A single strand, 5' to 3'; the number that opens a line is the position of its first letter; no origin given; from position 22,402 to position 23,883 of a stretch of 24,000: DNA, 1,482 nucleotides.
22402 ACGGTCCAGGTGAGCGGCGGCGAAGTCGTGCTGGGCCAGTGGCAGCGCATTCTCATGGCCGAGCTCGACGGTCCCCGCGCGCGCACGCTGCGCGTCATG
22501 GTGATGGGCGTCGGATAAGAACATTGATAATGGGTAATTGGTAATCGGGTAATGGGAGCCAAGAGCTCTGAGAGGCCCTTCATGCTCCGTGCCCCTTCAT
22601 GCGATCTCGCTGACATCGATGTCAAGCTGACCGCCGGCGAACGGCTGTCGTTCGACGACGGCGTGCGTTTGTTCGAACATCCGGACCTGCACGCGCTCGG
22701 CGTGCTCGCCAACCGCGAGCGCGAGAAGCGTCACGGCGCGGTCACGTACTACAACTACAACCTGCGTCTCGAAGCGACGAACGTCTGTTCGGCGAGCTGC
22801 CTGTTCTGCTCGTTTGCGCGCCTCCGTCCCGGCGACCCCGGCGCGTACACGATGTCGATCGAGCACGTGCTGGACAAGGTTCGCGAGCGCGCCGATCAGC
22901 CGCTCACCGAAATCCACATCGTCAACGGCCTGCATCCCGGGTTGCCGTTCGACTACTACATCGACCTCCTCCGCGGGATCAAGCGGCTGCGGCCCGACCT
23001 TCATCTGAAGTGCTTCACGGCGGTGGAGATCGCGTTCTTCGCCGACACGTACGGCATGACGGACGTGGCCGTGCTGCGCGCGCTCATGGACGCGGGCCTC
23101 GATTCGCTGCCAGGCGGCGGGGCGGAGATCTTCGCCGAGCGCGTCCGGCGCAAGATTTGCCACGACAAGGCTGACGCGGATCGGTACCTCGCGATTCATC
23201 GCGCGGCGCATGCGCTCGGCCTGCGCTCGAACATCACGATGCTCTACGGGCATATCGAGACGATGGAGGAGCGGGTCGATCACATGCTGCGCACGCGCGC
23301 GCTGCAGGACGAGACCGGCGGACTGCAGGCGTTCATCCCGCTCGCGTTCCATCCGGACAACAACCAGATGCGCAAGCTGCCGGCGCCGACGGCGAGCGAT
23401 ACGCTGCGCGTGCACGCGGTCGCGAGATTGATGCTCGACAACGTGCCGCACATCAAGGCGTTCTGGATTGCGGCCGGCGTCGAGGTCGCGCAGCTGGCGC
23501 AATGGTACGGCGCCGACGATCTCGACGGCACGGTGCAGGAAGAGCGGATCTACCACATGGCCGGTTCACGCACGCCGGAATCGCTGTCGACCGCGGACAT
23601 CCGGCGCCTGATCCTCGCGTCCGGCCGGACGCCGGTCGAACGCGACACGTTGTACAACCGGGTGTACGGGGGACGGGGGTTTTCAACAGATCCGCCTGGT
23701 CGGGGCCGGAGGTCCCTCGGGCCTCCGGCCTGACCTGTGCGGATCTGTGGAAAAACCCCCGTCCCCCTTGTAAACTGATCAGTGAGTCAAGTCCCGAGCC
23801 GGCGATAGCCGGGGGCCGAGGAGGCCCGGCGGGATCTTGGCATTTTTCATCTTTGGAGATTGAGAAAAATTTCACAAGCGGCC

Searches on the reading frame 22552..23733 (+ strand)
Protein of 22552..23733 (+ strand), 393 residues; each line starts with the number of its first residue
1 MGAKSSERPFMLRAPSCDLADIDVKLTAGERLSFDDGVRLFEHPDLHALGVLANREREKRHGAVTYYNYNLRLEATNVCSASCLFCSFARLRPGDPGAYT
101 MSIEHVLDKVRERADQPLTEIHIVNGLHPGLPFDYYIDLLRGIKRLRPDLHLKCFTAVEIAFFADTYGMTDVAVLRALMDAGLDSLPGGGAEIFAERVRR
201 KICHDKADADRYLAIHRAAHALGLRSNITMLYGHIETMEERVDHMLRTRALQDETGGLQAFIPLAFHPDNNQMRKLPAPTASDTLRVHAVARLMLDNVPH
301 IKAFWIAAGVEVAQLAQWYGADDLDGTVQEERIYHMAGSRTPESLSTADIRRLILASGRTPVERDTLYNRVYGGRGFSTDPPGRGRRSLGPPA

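Call 64: search_protein_families(library=pfam, proteins=[window:22552-23733:+], max_evalue=0.001)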
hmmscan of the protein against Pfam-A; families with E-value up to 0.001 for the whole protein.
window:22552-23733:+ (393 aa): 2 families
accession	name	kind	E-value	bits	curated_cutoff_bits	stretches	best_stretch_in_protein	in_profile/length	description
PF04055.27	Radical_SAM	-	9.4e-17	62.1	29.5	1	75-245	3-163/166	Radical SAM superfamily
PF19288.4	CofH_C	-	1.4e-13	51.2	27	1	257-369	3-117/125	CofH/MqnC C-terminal region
